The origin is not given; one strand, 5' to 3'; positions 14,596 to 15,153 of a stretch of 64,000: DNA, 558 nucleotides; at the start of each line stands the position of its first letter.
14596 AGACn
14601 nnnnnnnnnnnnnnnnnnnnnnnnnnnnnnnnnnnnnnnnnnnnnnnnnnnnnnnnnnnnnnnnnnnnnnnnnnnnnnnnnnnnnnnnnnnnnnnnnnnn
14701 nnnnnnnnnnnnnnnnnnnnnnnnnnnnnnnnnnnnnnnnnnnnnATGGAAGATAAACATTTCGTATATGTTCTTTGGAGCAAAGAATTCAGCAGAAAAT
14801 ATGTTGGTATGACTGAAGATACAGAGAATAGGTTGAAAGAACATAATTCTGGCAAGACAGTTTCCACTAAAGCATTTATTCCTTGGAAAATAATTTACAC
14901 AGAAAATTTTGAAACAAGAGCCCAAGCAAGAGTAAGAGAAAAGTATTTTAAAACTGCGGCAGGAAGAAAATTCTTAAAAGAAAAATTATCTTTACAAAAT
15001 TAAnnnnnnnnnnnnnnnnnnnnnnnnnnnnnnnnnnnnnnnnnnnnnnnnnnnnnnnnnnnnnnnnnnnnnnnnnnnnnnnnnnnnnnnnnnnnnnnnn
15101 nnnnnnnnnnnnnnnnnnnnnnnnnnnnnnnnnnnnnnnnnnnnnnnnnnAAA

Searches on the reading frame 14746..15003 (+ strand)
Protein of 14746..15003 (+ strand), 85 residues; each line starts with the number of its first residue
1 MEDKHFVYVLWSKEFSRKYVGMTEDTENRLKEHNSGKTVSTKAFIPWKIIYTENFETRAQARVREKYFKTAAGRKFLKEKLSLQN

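Call 11: search_protein_families(library=pfam, proteins=[window:14746-15003:+], max_evalue=0.01)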
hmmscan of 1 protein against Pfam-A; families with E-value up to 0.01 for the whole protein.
window:14746-15003:+ (85 aa): 2 families
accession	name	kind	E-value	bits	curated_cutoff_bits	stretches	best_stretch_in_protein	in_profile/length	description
PF01541.30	GIY-YIG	-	2.8e-14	53.6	22.6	1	4-73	1-73/78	GIY-YIG catalytic domain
PF10544.15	T5orf172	-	0.001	19.9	20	1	6-65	2-69/101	T5orf172 domain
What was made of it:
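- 14746..15003 (+): 85-aa GIY-YIG nuclease gene made of the catalytic domain alone. Pfam PF01541, E = 2.8e-14, residues 4-73 (call 11).
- On GIY-YIG nuclease superfamily (PF01541), UPF0213/YhbQ-like branch: 53.6 bits against a cut-off of 22.6, residues 4-73 (call 11).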

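Call 13: find_encoding_contigs(protein=window:14746-15003:+, flank=10000, max_places=10)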
Protein window:14746-15003:+ (85 aa): 3 contigs read that carry it; 2 places shown.
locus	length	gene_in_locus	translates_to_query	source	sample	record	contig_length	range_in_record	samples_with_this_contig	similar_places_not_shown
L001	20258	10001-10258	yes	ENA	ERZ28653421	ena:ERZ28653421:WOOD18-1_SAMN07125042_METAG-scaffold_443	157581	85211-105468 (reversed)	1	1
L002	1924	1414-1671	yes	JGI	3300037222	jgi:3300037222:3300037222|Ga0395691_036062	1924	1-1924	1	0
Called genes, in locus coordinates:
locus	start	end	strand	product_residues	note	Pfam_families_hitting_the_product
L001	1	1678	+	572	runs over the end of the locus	PF00515:TPR_1 (faint), PF07719:TPR_2 (faint), PF13181:TPR_8 (faint), PF13431:TPR_17 (faint), PF14559:TPR_19 (faint), PF13371:TPR_9 (faint), PF13414:TPR_11 (weak), PF13414:TPR_11 (weak), +1 more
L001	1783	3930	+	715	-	PF23914:TPR_CcmH_CycH (faint), PF13431:TPR_17 (faint), PF07719:TPR_2 (faint), PF13371:TPR_9 (faint), PF13414:TPR_11 (faint), PF13424:TPR_12 (faint), PF00515:TPR_1, PF13181:TPR_8 (weak), +1 more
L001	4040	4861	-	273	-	PF02498:Bro-N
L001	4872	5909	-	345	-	PF01073:3Beta_HSD, PF01370:Epimerase, PF02719:Polysacc_synt_2, PF04321:RmlD_sub_bind, PF05368:NmrA, PF07993:NAD_binding_4, PF13460:NAD_binding_10, PF16363:GDP_Man_Dehyd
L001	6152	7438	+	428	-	PF00579:tRNA-synt_1b, PF22421:SYY_C-terminal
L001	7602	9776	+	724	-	PF20434:BD-FAE (faint), PF00930:DPPIV_N, PF26549:Tricorn_N (faint), PF02129:Peptidase_S15 (faint), PF00561:Abhydrolase_1 (faint), PF00326:Peptidase_S9, PF01738:DLH (weak), PF12146:Hydrolase_4 (faint)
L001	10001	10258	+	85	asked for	PF01541:GIY-YIG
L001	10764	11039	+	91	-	-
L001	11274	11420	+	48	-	-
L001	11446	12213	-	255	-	PF09674:DUF2400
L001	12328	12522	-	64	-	-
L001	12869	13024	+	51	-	-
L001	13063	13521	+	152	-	-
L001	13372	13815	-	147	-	PF00072:Response_reg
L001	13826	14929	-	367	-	PF00072:Response_reg, PF00512:HisKA, PF02518:HATPase_c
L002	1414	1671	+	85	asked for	PF01541:GIY-YIG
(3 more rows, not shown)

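Call 24: find_homologous_proteins(query=window:14746-15000:+, max_evalue=0.00001)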
Query window:14746-15000:+ (85 aa): 97 proteins with E <= 0.00001 among 97 candidates.
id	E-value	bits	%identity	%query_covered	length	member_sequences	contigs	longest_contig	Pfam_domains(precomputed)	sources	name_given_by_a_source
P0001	1.2e-38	148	82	99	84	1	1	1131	PF01541.31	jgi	jgi:putative endonuclease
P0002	1.6e-37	145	79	99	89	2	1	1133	PF01541.31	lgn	-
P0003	8.0e-36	139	77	98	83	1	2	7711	PF01541.31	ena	-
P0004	5.8e-35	136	77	99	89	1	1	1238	PF01541.31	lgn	-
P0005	1.4e-33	132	100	75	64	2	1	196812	PF01541.31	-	-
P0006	1.8e-27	113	72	87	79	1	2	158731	PF01541.31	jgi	jgi:putative endonuclease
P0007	1.6e-24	103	65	87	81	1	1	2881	PF10544.16,PF01541.31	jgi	-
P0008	2.9e-24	102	60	92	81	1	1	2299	PF01541.31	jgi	jgi:putative endonuclease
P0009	2.1e-23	100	59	92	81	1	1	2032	PF01541.31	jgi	jgi:putative endonuclease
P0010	2.5e-23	99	64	87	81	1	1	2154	PF10544.16,PF01541.31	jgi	-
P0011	4.3e-23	99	63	86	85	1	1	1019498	PF10544.16,PF01541.31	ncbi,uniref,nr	ncbi:GIY-YIG nuclease family protein [Muricauda sp. CAU 1633]|uniref:GIY-YIG nuclease family protein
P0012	4.7e-23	99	61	93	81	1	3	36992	PF01541.31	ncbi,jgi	jgi:putative endonuclease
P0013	4.8e-23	99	60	91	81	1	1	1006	PF01541.31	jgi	jgi:putative endonuclease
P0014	7.3e-23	98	75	69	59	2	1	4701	PF01541.31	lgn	-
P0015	8.8e-23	98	62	91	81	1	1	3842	PF01541.31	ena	-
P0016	1.5e-22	97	60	91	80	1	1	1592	PF10544.16,PF01541.31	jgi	jgi:putative endonuclease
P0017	1.9e-22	97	62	92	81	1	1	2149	PF01541.31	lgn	-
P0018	2.2e-22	96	65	87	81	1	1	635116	PF01541.31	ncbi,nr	ncbi:GIY-YIG nuclease family protein [Flavobacterium sp. SUN052]|nr:GIY-YIG nuclease family protein 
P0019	4.1e-22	96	62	92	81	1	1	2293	PF01541.31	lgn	-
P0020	4.5e-22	95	59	95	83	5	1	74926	PF01541.31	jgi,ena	-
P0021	4.8e-22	95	61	91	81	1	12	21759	PF01541.31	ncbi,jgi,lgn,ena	jgi:putative endonuclease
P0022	4.9e-22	95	57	91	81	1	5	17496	PF01541.31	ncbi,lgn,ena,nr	ncbi:MAG: GIY-YIG nuclease family protein [Flavobacterium sp.]|nr:GIY-YIG nuclease family protein [F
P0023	5.9e-22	95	59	89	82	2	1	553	PF01541.31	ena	-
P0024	8.7e-22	95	57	91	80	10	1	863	PF01541.31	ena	-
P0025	9.9e-22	94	65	87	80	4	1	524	PF01541.31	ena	-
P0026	1.1e-21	94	61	91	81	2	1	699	PF01541.31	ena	-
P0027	1.4e-21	94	61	91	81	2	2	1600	PF01541.31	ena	-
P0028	1.6e-21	94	58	91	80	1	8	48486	PF01541.31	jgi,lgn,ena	-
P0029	1.6e-21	94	60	92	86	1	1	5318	PF01541.31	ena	-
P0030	2.5e-21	93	58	91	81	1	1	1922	PF01541.31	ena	-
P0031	2.7e-21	93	61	89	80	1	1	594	PF01541.31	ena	-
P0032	4.1e-21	92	59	87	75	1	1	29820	PF01541.31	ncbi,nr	ncbi:MAG TPA: GIY-YIG nuclease family protein [Flavobacterium sp.]|nr:GIY-YIG nuclease family protei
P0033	4.2e-21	92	58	93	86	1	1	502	PF01541.31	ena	-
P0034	5.1e-21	92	59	93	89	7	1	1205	PF01541.31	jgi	-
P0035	6.2e-21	92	57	89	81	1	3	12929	PF01541.31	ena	-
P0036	7.2e-21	92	60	91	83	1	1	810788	PF01541.31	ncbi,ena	-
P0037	9.9e-21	91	54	92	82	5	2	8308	PF01541.31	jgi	jgi:putative endonuclease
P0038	1.2e-20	91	56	92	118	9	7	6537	PF01541.31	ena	-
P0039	1.8e-20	90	54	93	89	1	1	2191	PF10544.16,PF01541.31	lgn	-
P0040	2.2e-20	90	56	91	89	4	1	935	PF01541.31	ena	-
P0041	2.3e-20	90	60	91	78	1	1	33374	PF01541.31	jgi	jgi:putative endonuclease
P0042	2.7e-20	90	57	91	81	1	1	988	PF01541.31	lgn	-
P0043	2.8e-20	90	57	89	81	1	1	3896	PF01541.31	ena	-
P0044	3.0e-20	90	64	87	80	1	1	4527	PF01541.31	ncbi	-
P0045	3.0e-20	90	62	89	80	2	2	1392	PF01541.31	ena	-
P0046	3.8e-20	89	60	92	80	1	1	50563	PF01541.31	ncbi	ncbi:MAG: GIY-YIG nuclease family protein [Bacteroidales bacterium]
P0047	4.2e-20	89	62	78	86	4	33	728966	PF01541.31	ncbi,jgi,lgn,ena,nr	ncbi:GIY-YIG nuclease family protein [Salibacteraceae bacterium]|jgi:putative endonuclease|nr:GIY-YI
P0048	5.0e-20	89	55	91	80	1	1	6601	PF01541.31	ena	-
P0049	5.8e-20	89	57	89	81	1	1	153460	PF01541.31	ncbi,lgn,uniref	ncbi:GIY-YIG nuclease family protein [Flavobacterium sp. XS1P32]|uniref:GIY-YIG nuclease family prot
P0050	6.7e-20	89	56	91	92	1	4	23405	PF01541.31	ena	-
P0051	7.1e-20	88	56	92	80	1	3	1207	PF01541.31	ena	-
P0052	7.2e-20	88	61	91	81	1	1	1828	PF01541.31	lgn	-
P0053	9.0e-20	88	56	92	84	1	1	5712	PF10544.16,PF01541.31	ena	-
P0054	1.3e-19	88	58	86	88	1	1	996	PF01541.31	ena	-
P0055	1.3e-19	88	55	89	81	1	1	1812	PF01541.31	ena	-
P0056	1.6e-19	87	69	75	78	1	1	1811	PF01541.31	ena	-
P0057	1.8e-19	87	55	94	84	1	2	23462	PF01541.31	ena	-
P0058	2.1e-19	87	59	78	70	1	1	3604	PF01541.31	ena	-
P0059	4.8e-19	86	56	92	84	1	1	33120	PF01541.31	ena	-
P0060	1.7e-18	84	58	85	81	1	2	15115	PF01541.31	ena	-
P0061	3.9e-18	83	53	88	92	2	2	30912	PF10544.16,PF01541.31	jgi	jgi:putative endonuclease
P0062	5.9e-18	82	49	94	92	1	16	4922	PF01541.31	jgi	jgi:putative endonuclease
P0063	7.3e-18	82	57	87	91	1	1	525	PF01541.31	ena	-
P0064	8.2e-18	82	54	94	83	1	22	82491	PF10544.16,PF01541.31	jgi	jgi:putative endonuclease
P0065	8.3e-18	82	55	87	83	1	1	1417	PF01541.31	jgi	-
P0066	9.4e-18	82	55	92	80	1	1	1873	PF10544.16,PF01541.31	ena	-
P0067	1.0e-17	82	58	89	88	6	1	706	PF01541.31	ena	-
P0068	1.4e-17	81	54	92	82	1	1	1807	PF01541.31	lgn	-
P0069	1.7e-17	81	57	93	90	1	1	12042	PF01541.31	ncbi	-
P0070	4.1e-17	80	52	91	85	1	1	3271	PF01541.31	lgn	-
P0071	4.4e-17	80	53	91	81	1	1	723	PF01541.31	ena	-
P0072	4.7e-17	79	52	91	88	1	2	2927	PF01541.31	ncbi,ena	-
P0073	5.8e-17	79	59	86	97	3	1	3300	PF01541.31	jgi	jgi:putative endonuclease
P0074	6.0e-17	79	55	89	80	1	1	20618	PF01541.31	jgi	-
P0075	1.1e-16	78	52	93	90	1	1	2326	PF01541.31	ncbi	-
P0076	1.2e-16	78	55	88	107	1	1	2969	PF01541.31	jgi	-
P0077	1.2e-16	78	53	91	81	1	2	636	PF01541.31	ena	-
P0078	1.7e-16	78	56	91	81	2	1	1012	PF01541.31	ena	-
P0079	2.7e-16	77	55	91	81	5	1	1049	PF01541.31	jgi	jgi:predicted GIY-YIG superfamily endonuclease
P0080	3.6e-16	77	53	91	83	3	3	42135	PF01541.31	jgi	jgi:putative endonuclease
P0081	7.8e-16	76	53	91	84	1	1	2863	PF01541.31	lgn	-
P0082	1.0e-15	75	54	85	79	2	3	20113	PF01541.31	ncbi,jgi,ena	jgi:predicted GIY-YIG superfamily endonuclease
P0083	2.6e-15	74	55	86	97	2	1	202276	PF01541.31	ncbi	-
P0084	3.2e-15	74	64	75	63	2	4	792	PF01541.31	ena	-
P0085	3.4e-15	74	56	86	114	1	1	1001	PF01541.31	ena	-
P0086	4.7e-15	73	53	89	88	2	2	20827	PF01541.31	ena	-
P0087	5.5e-15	73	54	86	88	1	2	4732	PF01541.31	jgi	jgi:putative endonuclease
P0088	5.5e-15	73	52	86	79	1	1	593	PF10544.16,PF01541.31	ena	-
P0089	6.0e-15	73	49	93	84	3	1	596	PF01541.31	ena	-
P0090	7.9e-15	72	57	81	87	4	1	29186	PF10544.16,PF01541.31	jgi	-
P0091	1.3e-14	72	54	89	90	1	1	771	PF01541.31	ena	-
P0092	3.0e-14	71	53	88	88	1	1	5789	PF01541.31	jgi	jgi:putative endonuclease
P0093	3.4e-14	70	51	89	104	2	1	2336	PF01541.31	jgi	jgi:putative endonuclease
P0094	5.9e-14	70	60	71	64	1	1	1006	PF01541.31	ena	-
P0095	6.1e-14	70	51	92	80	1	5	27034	PF01541.31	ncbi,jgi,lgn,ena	-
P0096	4.9e-11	60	46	92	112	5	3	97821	PF01541.31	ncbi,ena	-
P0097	6.2e-10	57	46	74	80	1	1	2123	PF01541.31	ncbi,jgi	jgi:putative endonuclease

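Call 25: find_encoding_contigs(protein=P0006, flank=3000, max_places=3)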
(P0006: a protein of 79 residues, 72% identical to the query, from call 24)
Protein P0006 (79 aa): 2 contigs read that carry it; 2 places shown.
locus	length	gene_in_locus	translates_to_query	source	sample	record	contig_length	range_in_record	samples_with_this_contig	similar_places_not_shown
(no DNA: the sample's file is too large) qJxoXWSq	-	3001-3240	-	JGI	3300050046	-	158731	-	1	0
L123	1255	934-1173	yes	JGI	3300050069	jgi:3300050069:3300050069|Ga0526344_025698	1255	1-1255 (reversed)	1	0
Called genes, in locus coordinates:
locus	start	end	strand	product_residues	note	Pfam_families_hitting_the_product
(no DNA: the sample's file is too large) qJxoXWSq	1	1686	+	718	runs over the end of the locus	PF20434:BD-FAE (faint), PF00930:DPPIV_N, PF26549:Tricorn_N (faint), PF01738:DLH, PF02129:Peptidase_S15 (faint), PF12740:PETase (weak), PF00326:Peptidase_S9, PF12146:Hydrolase_4 (faint)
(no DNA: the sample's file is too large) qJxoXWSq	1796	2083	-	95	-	PF11373:DUF3175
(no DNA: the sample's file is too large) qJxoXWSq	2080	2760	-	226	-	PF13590:DUF4136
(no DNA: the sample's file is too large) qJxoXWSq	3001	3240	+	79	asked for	PF01541:GIY-YIG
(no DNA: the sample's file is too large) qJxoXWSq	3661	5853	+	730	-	PF18921:Cyanophycin_syn, PF02222:ATP-grasp (faint), PF07478:Dala_Dala_lig_C (faint), PF08443:RimK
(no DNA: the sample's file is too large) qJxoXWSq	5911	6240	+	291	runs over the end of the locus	PF03575:Peptidase_S51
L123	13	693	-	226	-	PF13590:DUF4136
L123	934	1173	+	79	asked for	PF01541:GIY-YIG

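Call 26: find_encoding_contigs(protein=P0011, flank=3000, max_places=3)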
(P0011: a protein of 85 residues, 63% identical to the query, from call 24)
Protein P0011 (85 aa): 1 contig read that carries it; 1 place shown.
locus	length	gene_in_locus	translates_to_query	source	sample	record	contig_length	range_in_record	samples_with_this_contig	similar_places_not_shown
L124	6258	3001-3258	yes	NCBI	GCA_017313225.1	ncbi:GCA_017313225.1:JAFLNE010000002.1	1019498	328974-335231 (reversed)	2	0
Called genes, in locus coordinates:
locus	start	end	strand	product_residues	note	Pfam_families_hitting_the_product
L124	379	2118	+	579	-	PF05960:DUF885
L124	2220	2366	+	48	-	-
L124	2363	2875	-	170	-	PF00156:Pribosyltran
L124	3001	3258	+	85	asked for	PF01541:GIY-YIG, PF10544:T5orf172 (weak)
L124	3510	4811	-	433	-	PF02746:MR_MLE_N, PF13378:MR_MLE_C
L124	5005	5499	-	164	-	PF13302:Acetyltransf_3 (weak), PF00583:Acetyltransf_1, PF13673:Acetyltransf_10, PF13508:Acetyltransf_7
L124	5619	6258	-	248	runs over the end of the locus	PF01042:Ribonuc_L-PSP, PF12893:Lumazine_bd_2 (weak)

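Call 27: find_encoding_contigs(protein=P0018, flank=3000, max_places=3)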
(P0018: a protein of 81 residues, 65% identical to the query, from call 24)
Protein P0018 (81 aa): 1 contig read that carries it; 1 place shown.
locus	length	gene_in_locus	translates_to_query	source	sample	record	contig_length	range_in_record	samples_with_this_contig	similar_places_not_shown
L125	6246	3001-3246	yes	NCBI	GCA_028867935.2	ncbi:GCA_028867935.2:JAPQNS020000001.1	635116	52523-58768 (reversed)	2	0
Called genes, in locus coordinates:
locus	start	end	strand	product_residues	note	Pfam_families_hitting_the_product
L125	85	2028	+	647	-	PF00091:Tubulin, PF12327:FtsZ_C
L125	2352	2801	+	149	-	PF09424:YqeY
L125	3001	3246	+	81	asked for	PF01541:GIY-YIG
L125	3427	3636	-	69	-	PF13619:KTSC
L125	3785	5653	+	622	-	PF26689:FIDD, PF18962:Por_Secre_tail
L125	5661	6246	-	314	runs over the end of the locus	PF01207:Dus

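Call 28: find_encoding_contigs(protein=P0047, flank=3000, max_places=6)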
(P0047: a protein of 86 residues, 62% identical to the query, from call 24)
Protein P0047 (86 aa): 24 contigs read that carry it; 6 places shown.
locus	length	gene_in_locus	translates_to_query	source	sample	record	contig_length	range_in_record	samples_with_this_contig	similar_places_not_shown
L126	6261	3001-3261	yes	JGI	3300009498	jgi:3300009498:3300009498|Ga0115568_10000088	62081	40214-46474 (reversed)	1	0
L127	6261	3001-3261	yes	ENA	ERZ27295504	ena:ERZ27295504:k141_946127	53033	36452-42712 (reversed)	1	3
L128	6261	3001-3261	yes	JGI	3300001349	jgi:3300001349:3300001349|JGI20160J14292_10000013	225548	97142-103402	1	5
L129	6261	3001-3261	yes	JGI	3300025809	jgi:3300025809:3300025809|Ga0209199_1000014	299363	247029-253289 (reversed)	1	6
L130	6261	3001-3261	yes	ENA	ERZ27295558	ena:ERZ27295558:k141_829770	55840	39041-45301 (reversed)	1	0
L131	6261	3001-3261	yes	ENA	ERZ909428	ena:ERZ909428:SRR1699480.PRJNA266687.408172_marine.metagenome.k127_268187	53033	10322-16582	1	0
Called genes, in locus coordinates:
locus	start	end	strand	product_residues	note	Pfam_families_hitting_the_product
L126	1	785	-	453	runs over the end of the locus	PF07719:TPR_2 (faint), PF13428:TPR_14 (faint)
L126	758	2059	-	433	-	-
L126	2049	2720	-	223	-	PF03309:Pan_kinase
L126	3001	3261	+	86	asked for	PF01541:GIY-YIG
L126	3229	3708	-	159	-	PF03692:CxxCxxCC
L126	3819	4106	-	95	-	-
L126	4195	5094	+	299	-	PF00126:HTH_1, PF03466:LysR_substrate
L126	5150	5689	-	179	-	-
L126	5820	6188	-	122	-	-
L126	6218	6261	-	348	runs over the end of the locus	PF01263:Aldose_epim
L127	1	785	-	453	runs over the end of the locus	PF07719:TPR_2 (faint), PF13428:TPR_14 (faint)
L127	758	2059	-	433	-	-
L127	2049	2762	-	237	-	PF03309:Pan_kinase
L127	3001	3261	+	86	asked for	PF01541:GIY-YIG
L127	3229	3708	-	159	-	PF03692:CxxCxxCC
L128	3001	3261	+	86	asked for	PF01541:GIY-YIG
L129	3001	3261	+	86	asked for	PF01541:GIY-YIG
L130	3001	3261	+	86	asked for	PF01541:GIY-YIG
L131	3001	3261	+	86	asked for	PF01541:GIY-YIG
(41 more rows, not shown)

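Call 40: find_related_loci(query=A3, collection=metagenome_contigs, flank=1500)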
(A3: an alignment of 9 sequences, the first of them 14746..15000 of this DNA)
Query A3 (85 aa) in metagenome_contigs; peptide patterns used: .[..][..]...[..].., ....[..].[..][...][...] (x = any residue, [..] = any of these).
600 stretches matched a pattern (row limit reached: there are more); 531 encode a relative of the query (tblastn E <= 1e-3); the best 80 are kept; 80 distinct loci.
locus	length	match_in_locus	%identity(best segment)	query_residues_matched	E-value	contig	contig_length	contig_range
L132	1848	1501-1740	58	3-82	5e-28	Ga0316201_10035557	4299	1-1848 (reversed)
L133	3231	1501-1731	61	8-84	1e-27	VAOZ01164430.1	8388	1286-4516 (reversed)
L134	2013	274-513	58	4-83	2e-27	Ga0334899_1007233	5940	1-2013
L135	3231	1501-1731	61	5-81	2e-27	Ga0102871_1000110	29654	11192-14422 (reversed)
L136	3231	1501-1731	61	5-81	3e-27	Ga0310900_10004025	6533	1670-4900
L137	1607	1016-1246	57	5-81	4e-27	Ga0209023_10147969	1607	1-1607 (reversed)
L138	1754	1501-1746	56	1-82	6e-27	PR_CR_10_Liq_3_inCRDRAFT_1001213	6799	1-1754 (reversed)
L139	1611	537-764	59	7-82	7e-27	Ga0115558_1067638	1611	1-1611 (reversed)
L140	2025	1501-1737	58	4-82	1e-26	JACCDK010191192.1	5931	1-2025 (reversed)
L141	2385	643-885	52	1-81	1e-26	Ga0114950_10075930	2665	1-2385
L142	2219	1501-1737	52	5-83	1e-26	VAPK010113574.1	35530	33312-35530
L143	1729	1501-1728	61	5-80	1e-26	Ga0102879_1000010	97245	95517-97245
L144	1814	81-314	56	7-84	2e-26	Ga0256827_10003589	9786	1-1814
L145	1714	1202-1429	58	6-81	2e-26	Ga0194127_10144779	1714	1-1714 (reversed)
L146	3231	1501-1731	58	5-81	2e-26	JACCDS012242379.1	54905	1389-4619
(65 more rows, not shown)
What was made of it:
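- Tried and rejected: A closer alignment worked (call 40).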

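Call 46: search_solved_structures(query=window:14746-15000:+, max_evalue=1, show_alignments=2)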
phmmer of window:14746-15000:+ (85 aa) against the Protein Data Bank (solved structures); distinct sequences matched with E-value up to 1: 2.
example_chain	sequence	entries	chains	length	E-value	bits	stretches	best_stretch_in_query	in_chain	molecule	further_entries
1ywl_A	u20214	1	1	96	2.1e-07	34.3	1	4-73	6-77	Hypothetical UPF0213 protein EF2693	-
1zg2_A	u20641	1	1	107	1.1e-05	28.9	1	4-75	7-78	Hypothetical UPF0213 protein BH0048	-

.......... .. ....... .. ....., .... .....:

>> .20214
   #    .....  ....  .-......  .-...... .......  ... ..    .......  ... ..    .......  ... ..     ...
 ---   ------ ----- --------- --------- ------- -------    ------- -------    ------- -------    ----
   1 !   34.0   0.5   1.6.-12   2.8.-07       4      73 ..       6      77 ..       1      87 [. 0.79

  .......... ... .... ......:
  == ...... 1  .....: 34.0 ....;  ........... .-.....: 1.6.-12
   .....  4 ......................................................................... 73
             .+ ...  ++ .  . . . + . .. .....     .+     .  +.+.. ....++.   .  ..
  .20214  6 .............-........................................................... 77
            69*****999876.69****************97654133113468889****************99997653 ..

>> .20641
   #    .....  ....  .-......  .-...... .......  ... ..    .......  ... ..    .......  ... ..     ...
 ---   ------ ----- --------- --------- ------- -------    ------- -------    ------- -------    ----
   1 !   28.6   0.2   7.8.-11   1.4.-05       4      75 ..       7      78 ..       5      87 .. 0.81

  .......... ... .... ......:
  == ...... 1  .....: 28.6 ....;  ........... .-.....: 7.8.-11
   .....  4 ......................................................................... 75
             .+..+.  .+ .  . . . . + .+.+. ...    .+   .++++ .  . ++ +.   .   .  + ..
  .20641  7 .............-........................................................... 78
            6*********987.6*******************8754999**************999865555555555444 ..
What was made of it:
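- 14746..15003 (+): The nearest solved structures are UPF0213 proteins 1ywl and 1zg2 (call 46).
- Closest known: UPF0213 / YhbQ / YazA / Slx1-type URI-domain proteins. Same: They are the closest by sequence: 1ywl at E = 2e-7 and 1zg2 at E = 1e-5 (call 46).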

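Call 47: search_protein_families(library=ncbifam, proteins=[window:14746-15000:+], max_evalue=0.1)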
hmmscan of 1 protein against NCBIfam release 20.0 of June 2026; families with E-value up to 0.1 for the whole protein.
window:14746-15000:+ (85 aa): 0 families
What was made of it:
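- Tried and rejected: NCBIfam gives nothing (call 47).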

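Call 48: search_protein_families(library=padloc, proteins=[window:14746-15000:+], max_evalue=0.1)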
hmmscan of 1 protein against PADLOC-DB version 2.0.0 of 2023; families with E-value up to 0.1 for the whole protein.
window:14746-15000:+ (85 aa): 3 families
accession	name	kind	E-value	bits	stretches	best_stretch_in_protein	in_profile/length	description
PDLC04923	PDC-S14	-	0.00036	17.7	1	7-44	73-115/320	-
PDLC04925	PDC-S14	-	0.0016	15.5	1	7-45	65-107/301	-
PDLC03975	UzuA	-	0.0021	15.8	1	5-36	157-188/277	-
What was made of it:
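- Tried and rejected: Only marginal PADLOC matches to GIY-YIG domains (call 48).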

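Call 49: search_protein_families(library=phrogs, proteins=[window:14746-15000:+], max_evalue=0.01)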
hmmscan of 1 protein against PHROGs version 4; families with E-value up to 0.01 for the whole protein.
window:14746-15000:+ (85 aa): 0 families
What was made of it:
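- Tried and rejected: The protein has no PHROGs match (call 49).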

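Call 87: search_protein_representatives(protein=window:14746-15000:+)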
Query: 85 residues. Proteins with E-value up to 0.001 (for the whole library): 7110; up to 1e-10: 892; up to 1e-30: 1. The best 150 are listed.
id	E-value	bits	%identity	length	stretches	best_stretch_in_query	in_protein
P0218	2.5e-34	132.8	50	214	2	4-81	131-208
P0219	3.8e-28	113.1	68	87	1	5-81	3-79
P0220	3.2e-24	100.6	63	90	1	5-80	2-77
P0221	2.1e-22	94.8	47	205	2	6-71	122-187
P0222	1.4e-21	92.2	55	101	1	3-79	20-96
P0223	2.4e-21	91.5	57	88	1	7-82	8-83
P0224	6.0e-21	90.2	57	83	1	6-79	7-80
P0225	2.7e-20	88.1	53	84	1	5-83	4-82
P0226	4.5e-20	87.4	57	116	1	5-81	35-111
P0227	1.1e-19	86.2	53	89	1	5-82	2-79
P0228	2.0e-19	85.3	57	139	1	7-81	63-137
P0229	2.7e-19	84.9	53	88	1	5-79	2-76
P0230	3.7e-19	84.5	58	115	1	5-83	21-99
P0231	3.9e-19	84.5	51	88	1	4-79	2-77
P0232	5.7e-19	83.9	54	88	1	4-81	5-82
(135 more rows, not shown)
